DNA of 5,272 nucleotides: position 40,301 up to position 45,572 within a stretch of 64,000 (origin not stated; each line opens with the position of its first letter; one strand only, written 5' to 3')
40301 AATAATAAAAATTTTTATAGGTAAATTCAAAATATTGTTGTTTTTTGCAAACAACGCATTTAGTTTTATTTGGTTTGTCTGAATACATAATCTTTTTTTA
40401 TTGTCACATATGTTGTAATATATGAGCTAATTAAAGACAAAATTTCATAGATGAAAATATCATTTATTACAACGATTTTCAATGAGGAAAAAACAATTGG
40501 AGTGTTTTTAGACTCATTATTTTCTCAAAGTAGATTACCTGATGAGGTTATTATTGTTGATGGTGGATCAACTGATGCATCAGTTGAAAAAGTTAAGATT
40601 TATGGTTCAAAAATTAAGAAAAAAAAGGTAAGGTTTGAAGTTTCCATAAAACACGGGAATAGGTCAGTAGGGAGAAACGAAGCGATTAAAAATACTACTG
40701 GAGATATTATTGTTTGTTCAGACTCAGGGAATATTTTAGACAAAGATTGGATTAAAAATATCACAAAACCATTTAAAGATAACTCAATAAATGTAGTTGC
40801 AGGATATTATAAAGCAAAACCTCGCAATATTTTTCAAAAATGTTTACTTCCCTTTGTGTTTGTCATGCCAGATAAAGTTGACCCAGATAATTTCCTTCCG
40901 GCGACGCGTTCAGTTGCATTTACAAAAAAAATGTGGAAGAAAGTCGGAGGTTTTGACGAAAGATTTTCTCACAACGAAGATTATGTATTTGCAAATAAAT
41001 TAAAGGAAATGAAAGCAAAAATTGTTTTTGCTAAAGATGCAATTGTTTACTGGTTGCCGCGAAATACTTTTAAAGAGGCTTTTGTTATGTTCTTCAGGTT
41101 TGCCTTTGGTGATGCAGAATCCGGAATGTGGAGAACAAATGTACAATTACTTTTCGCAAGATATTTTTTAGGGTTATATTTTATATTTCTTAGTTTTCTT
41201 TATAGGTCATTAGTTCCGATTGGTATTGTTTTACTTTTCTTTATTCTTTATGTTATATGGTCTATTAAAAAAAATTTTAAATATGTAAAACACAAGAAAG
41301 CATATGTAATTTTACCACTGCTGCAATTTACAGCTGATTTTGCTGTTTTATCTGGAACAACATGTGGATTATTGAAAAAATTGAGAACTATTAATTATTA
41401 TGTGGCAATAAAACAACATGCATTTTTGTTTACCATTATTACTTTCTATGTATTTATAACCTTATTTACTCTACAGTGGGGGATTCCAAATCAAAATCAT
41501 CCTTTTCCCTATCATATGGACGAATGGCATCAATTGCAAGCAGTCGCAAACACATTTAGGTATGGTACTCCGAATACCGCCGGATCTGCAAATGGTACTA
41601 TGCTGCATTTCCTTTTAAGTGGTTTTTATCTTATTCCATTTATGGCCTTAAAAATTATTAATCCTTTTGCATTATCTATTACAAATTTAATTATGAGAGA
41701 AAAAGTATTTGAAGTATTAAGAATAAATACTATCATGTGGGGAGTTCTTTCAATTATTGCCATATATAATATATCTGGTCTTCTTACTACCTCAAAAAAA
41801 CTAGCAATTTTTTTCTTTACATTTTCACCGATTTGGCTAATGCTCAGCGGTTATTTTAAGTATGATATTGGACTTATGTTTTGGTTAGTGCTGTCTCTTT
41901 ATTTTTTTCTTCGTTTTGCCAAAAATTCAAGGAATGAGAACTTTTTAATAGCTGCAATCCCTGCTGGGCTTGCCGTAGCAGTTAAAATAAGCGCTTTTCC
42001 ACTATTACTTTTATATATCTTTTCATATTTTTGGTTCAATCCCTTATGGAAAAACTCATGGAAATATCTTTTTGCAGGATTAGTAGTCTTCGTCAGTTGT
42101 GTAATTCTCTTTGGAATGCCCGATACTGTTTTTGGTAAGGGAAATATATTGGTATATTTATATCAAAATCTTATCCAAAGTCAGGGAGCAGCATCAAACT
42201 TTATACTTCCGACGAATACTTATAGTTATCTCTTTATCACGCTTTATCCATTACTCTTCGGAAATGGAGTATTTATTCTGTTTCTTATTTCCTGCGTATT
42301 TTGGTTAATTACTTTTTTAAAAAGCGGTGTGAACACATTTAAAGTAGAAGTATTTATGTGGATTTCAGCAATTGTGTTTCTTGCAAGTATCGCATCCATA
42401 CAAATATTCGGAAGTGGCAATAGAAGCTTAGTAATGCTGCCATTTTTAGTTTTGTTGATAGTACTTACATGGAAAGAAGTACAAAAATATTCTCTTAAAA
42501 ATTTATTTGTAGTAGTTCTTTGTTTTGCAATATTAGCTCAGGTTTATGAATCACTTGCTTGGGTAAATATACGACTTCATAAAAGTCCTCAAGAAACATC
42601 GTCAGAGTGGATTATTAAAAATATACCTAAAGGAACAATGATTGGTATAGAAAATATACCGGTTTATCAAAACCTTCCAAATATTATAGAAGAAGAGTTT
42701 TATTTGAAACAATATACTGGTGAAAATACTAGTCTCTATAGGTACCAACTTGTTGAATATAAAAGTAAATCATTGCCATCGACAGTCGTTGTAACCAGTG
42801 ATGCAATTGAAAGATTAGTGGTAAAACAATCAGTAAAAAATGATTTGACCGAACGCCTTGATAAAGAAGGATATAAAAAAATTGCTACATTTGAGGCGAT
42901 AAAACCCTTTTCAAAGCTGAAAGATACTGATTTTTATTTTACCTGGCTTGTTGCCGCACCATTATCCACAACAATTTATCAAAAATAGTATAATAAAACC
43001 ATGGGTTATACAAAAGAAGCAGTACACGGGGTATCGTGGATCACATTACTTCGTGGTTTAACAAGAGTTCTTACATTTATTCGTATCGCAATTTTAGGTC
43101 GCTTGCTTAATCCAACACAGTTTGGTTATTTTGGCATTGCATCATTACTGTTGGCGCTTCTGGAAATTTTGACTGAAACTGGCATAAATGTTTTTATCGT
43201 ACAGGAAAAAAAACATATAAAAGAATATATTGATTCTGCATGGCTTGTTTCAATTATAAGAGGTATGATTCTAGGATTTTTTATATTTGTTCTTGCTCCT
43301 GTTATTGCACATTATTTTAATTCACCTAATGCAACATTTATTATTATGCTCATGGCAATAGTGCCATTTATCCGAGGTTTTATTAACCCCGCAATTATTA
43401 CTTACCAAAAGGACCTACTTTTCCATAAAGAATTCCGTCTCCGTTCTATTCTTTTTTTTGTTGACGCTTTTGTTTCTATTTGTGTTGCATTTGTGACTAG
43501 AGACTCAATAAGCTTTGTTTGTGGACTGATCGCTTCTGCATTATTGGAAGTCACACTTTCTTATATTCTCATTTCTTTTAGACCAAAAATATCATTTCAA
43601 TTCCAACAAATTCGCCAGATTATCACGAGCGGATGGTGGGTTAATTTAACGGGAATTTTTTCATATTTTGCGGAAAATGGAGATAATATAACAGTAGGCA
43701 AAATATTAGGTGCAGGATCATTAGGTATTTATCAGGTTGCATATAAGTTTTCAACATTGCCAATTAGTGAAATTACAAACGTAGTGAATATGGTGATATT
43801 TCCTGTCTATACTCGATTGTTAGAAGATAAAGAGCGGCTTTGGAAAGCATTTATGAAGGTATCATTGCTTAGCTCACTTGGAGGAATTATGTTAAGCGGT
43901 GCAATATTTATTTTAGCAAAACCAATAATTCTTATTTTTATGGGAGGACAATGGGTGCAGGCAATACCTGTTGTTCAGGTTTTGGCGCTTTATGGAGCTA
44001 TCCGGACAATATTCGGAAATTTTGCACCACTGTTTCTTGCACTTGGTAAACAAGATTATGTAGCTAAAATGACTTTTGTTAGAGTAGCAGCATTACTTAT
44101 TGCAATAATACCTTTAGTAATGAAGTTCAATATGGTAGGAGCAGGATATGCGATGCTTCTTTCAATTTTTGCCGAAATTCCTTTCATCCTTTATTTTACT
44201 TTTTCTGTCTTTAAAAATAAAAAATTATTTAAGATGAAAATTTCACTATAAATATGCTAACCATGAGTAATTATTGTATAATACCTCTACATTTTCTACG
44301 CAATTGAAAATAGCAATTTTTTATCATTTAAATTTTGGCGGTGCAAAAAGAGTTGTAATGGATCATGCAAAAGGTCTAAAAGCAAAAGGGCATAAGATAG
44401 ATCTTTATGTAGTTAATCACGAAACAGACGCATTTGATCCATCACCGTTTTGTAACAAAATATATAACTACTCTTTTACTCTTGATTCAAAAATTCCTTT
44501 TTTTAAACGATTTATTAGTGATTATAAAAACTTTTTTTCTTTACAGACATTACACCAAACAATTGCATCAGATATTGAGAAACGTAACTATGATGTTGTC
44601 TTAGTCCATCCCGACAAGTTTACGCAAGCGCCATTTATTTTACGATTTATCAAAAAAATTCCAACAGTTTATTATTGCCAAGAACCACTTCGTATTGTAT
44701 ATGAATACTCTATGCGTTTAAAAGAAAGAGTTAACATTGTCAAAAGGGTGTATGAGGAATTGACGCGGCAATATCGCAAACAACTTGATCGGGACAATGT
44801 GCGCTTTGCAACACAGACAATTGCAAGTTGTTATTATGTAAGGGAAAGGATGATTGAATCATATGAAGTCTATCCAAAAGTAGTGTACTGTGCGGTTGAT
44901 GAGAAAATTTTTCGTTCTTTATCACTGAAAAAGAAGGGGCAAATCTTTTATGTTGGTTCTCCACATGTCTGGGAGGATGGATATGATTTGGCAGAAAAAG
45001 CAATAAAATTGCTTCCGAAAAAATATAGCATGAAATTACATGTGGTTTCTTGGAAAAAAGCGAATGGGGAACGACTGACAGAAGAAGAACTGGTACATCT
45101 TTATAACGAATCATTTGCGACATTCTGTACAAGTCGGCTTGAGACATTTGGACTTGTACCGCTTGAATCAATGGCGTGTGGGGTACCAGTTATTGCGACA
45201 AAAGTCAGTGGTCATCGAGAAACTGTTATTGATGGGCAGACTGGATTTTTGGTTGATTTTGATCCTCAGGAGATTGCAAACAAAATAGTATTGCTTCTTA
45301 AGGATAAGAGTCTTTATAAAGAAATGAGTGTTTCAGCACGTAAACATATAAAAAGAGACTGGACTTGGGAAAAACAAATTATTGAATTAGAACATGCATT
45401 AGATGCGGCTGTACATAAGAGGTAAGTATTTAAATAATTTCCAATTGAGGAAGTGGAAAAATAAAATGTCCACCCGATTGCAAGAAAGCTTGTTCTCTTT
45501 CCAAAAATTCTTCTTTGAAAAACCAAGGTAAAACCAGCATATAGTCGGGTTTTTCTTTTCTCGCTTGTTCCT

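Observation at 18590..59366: Glycan-assembly supercluster of ~41 kb dominated by lipid-linked-sugar (GT-C) chemistry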

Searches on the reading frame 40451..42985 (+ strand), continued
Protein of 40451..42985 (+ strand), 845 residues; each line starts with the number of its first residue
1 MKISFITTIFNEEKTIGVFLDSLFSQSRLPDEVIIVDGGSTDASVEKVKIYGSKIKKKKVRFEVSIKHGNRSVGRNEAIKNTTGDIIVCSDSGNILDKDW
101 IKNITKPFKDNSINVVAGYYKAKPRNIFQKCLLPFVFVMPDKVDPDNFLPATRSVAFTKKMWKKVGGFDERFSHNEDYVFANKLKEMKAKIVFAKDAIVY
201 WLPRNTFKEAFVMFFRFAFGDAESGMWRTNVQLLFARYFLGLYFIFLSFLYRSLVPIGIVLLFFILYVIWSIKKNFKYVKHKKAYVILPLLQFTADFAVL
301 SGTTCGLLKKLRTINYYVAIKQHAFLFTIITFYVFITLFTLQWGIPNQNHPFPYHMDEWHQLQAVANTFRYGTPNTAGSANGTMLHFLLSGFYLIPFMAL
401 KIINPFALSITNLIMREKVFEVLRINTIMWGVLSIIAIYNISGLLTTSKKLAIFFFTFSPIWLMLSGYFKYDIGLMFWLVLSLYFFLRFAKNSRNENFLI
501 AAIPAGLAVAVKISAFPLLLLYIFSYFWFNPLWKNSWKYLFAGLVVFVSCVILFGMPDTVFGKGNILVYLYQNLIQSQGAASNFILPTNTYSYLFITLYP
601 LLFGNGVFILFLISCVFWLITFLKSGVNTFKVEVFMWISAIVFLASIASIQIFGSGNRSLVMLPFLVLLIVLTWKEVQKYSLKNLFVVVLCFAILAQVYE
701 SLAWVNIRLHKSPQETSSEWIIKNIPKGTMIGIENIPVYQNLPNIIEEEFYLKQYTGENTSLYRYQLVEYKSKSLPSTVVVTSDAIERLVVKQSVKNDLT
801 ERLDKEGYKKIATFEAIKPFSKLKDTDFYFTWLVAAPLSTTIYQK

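Call 76: search_solved_structures(query=A3, max_evalue=0.01)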
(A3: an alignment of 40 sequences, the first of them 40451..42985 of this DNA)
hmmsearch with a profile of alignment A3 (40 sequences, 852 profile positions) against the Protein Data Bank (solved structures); distinct sequences matched with E-value up to 0.01: 34.
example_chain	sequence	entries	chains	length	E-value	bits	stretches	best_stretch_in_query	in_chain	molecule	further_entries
5tze_C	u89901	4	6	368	7.8e-14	53.7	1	1-117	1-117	Glycosyl transferase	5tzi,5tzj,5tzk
5tz8_A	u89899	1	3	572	1.6e-13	52.7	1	1-117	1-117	Glycosyl transferase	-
6h1j_A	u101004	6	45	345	4.7e-11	44.5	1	1-184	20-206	Probable ss-1,3-N-acetylglucosaminyltransferase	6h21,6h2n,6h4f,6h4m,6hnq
8bz4_A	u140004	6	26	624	5.9e-10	40.9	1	2-118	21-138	Glycosyltransferase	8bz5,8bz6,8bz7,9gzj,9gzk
8bz8_A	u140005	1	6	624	5.9e-10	40.9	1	2-118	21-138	Glycosyltransferase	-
5hea_A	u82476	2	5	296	1.1e-09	39.9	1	3-116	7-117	Putative glycosyltransferase (GalT1)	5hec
8vh7_A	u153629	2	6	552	2.4e-09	38.9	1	3-107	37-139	Heparosan synthase B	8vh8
8viw_A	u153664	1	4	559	2.4e-09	38.9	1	3-107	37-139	Heparosan synthase B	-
2z87_A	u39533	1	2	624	9.8e-09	36.9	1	3-187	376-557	Chondroitin synthase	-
2z86_A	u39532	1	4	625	9.8e-09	36.8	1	3-187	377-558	Chondroitin synthase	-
6p61_A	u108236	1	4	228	1.3e-08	36.4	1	3-120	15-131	Glycosyltransferase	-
22ao_A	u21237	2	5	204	1.7e-07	32.7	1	3-112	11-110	GmaR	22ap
6yv7_B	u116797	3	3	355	1.9e-07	32.6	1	2-122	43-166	Glycosyl transferase, family 2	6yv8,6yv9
6yv7_A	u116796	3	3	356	1.9e-07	32.6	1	2-122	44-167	Glycosyl transferase, family 2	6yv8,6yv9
9omj_A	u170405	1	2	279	1.9e-07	32.6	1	3-55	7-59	Glycosyltransferase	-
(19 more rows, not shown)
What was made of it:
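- On GtrB/ArnC/Dpm1 polyprenyl-phosphate sugar synthases (GT2 subgroup): Profile against the PDB: TarS 53.7 and TarP 44.5 bits, GtrB 23 and ArnC 21 bits (call 76).
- The family profile hits TarS at 53.7 bits and TarP at 44.5 bits, against GtrB at 23 and ArnC at 21 (call 76).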

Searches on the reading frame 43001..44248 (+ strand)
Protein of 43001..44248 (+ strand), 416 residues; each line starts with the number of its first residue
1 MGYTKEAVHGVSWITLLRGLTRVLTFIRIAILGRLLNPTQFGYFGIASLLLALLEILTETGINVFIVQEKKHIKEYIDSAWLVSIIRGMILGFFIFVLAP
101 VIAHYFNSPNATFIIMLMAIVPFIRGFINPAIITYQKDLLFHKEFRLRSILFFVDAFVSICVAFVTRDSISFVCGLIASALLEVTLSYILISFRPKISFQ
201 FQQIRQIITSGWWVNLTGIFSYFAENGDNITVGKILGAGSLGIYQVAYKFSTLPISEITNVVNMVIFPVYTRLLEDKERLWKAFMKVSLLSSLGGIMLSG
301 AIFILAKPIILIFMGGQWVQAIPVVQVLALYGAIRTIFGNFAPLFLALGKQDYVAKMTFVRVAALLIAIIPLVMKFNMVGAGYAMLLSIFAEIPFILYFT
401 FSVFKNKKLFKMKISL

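Call 6: search_protein_families(library=pfam, proteins=[window:43001-44248:+], max_evalue=0.01)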
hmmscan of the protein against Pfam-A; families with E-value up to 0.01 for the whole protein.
window:43001-44248:+ (416 aa): 2 families
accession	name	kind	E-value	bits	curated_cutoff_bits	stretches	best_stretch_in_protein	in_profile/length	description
PF13440.11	Polysacc_synt_3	-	9.2e-62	209.4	23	1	31-323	1-293/293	Polysaccharide biosynthesis protein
PF01943.22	Polysacc_synt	-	3.6e-30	105.8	28.2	1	8-273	2-273/274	Polysaccharide biosynthesis protein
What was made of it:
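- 43001..44251 (+): Wzx-type (MOP) flippase. The most widely conserved backbone gene. Polysacc_synt_3 209 bits (call 6).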

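Call 69: search_protein_families(library=ncbifam, proteins=[window:43001-44248:+], max_evalue=1e-10)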
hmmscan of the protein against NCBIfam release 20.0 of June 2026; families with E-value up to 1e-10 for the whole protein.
window:43001-44248:+ (416 aa): 3 families
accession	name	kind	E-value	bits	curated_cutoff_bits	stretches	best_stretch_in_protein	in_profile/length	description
NF007773.0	PRK10459.1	equivalog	4.1e-48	164.6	273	1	3-390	3-393/492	MOP flippase family protein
NF047674.1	TeichurnBiosyTuaB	equivalog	7.8e-40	137.3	580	1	4-371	5-374/469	teichuronic acid biosynthesis protein TuaB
NF058658.1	Oglyco_Wzx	exception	3.2e-28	99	720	1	7-408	10-405/478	O-glycosylation flippase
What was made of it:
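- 43001..44251 (+): MOP flippase 165 bits and TuaB 137 bits (call 69).
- On Wzx/Wzy-dependent glycan pathway: 43001: Polysacc_synt_3 209 bits and MOP flippase 165 bits (calls 6, 69).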

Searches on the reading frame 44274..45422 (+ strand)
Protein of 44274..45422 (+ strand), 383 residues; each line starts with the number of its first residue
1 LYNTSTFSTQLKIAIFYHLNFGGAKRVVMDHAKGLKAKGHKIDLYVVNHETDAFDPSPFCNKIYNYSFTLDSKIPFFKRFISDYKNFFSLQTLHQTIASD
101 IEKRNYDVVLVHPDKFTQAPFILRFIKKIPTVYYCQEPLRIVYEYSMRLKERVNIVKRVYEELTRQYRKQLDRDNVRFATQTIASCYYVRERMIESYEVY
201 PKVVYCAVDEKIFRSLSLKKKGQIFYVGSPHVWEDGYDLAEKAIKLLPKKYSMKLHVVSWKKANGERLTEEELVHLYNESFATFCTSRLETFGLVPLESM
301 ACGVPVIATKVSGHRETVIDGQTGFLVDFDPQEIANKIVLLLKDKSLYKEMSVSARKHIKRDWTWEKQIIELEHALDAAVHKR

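Call 6: search_protein_families(library=pfam, proteins=[window:44274-45422:+], max_evalue=0.01)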
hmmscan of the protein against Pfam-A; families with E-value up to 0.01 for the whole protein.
window:44274-45422:+ (383 aa): 8 families
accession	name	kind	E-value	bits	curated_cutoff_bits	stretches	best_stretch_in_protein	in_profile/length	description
PF00534.26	Glycos_transf_1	-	1e-25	90.7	26.4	1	269-357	82-171/172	Glycosyl transferases group 1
PF13692.12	Glyco_trans_1_4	-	4.8e-20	72.7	27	1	223-344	3-142/142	Glycosyl transferases group 1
PF13439.12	Glyco_transf_4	-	1.7e-12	48.1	28.5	1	21-210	1-168/170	Glycosyltransferase Family 4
PF13524.12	Glyco_trans_1_2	-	8.7e-10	39.2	25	1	249-372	13-142/144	Glycosyl transferase-like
PF20706.3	GT4-conflict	-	5.4e-08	32.7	26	1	270-369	272-382/385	Family 4 Glycosyltransferase in conflict systems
PF02350.25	Epimerase_2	-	9.5e-05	21.8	30.6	1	298-353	273-328/347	UDP-N-acetylglucosamine 2-epimerase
PF13579.12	Glyco_trans_4_4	-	0.0017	19.1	29.7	1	22-201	1-149/158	Glycosyl transferase 4-like domain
PF22393.2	MLPTv-like_HTH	-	0.0061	17.4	20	0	35-77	22-64/83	MLPTv-like, helix-turn-helix domain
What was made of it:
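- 44274..45425 (+): GT4 glycosyltransferase. Backbone gene. Glycos_transf_1 91 bits (call 6).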

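Call 69: search_protein_families(library=ncbifam, proteins=[window:44274-45422:+], max_evalue=1e-10)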
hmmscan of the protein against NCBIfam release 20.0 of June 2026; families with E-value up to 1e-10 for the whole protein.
window:44274-45422:+ (383 aa): 10 families
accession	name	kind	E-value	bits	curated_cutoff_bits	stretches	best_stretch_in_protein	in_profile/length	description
TIGR03999.1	thiol_BshA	equivalog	2.5e-21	76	273.7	1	276-375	269-369/375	N-acetyl-alpha-D-glucosaminyl L-malate synthase BshA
TIGR03449.1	mycothiol_MshA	equivalog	1.3e-18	67.1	462.5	1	269-380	293-404/406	D-inositol-3-phosphate glycosyltransferase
TIGR02149.1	glgA_Coryne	subfamily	2.7e-18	66.3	302.4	1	252-367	259-378/391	glycogen synthase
NF041876.1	EPS_EpsE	equivalog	3.4e-15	56.2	400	1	274-366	290-383/389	exopolysaccharide biosynthesis GT4 family glycosyltransferase EpsE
TIGR04063.1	stp3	hypoth_equivalog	2.3e-14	53.1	442.05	1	294-373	309-389/397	TIGR04063 family PEP-CTERM/XrtA system glycosyltransferase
NF053787.1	GlcN_PG_synth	equivalog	5e-14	51.9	480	1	280-374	262-354/361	N-acetylglucosaminyl phosphatidylglycerol synthase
TIGR03088.1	stp2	hypoth_equivalog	6.7e-12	45.1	409.05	1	292-370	285-364/374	TIGR03088 family PEP-CTERM/XrtA system glycosyltransferase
NF041139.1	TreT_Thcocales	equivalog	1.1e-11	44.1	775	0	284-368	318-401/412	trehalose synthase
TIGR02470.1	sucr_synth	equivalog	2.8e-11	42.3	810.4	1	248-367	612-736/784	sucrose synthase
TIGR04047.1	MSMEG_0565_glyc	hypoth_equivalog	3.2e-11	42.9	259.85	0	268-367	265-362/373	MSMEG_0565 family glycosyltransferase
